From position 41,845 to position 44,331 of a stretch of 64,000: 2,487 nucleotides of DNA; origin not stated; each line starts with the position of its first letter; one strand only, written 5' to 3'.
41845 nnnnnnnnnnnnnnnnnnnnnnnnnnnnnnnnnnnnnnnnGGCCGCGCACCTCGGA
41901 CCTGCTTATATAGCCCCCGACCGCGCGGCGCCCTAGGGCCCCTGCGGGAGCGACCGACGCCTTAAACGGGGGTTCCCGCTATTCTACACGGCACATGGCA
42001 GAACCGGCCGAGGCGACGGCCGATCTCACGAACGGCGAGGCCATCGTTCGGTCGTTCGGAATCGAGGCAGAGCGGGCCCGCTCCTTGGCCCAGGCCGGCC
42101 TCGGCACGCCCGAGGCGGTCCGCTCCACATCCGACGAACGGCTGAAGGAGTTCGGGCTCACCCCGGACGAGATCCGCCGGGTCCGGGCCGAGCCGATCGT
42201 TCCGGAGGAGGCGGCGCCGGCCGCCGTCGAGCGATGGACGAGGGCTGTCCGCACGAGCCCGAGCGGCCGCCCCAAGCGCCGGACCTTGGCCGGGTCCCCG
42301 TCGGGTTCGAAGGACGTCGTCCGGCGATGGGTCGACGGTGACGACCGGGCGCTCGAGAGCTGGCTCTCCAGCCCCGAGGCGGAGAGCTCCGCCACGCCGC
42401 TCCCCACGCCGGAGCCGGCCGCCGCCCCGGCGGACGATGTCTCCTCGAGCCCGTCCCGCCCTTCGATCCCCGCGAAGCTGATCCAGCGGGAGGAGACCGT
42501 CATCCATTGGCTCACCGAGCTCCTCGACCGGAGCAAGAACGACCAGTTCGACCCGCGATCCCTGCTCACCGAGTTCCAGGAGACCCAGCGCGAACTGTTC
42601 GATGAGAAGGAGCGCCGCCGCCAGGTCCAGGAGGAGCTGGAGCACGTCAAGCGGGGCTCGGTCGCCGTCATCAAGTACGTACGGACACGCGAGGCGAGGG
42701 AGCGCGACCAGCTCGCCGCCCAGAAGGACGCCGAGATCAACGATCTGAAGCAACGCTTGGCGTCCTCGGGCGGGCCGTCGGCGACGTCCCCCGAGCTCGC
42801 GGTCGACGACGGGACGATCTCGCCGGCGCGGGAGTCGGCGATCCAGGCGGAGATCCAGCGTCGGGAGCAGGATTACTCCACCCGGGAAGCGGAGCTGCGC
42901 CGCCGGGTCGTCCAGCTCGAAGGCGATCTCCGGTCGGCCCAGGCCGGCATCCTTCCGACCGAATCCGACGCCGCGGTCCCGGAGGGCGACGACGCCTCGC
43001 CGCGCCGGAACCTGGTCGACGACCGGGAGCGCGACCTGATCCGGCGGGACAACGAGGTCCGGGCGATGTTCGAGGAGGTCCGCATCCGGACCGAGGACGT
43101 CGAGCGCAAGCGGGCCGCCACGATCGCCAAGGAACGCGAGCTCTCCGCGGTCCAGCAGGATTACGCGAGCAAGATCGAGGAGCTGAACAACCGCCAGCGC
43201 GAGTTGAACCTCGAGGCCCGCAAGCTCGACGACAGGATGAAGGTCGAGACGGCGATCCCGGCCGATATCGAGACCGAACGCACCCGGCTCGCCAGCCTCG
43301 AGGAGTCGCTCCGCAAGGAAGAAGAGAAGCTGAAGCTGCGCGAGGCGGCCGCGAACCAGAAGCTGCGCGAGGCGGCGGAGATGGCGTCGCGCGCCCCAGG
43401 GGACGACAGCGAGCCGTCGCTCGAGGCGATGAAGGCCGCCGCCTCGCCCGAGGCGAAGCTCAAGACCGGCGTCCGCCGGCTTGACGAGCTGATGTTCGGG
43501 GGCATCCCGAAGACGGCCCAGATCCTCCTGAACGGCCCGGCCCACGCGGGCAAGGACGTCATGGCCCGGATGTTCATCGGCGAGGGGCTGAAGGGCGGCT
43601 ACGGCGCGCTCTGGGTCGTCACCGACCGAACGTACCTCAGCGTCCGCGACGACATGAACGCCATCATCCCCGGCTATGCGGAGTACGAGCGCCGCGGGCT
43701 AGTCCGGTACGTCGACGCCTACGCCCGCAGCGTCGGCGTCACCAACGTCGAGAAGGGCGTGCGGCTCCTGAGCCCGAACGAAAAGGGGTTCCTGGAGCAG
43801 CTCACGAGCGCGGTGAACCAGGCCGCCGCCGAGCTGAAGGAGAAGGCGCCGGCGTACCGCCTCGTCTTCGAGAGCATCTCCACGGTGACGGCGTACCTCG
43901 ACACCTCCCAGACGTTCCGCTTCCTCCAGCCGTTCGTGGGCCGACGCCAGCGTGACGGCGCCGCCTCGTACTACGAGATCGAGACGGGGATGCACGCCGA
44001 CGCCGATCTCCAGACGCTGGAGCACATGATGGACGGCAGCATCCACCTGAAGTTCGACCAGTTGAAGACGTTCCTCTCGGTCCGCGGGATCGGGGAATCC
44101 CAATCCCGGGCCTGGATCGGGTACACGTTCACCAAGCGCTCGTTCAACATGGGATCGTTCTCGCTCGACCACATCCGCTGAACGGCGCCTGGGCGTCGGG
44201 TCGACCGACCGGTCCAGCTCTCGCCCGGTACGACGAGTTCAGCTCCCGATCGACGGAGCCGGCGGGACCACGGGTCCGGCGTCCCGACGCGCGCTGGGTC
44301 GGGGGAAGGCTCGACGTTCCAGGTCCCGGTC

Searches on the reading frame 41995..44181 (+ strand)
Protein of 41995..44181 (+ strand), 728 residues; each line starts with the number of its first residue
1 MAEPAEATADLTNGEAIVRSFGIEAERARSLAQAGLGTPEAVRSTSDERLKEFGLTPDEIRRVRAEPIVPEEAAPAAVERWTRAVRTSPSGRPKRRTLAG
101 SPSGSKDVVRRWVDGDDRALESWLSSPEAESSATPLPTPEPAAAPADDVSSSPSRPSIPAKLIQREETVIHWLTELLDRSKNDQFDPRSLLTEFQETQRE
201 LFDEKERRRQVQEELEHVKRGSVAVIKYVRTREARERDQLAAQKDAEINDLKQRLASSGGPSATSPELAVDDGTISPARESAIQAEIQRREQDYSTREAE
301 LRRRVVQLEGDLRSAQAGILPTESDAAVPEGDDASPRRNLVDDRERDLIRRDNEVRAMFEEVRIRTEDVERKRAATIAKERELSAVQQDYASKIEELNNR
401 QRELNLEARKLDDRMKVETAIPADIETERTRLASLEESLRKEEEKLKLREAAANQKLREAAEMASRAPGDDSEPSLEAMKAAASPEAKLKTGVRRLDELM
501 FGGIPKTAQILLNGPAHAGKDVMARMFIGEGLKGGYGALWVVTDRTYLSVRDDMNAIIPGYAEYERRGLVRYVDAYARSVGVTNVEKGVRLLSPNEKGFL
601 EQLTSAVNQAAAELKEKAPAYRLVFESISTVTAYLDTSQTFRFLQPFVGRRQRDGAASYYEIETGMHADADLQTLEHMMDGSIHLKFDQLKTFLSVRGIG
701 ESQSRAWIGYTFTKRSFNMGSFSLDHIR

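Call 77: search_protein_families(library=pfam, proteins=[window:41995-44181:+], max_evalue=0.0001)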
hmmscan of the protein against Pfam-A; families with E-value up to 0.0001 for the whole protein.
window:41995-44181:+ (728 aa): 2 families
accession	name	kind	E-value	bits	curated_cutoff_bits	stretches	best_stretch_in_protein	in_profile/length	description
PF06745.19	ATPase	-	2.2e-15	57.1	26.6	1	489-690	1-192/231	KaiC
PF24336.1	DUF7504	-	1.9e-11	45.2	27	1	509-684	3-178/179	Family of unknown function (DUF7504)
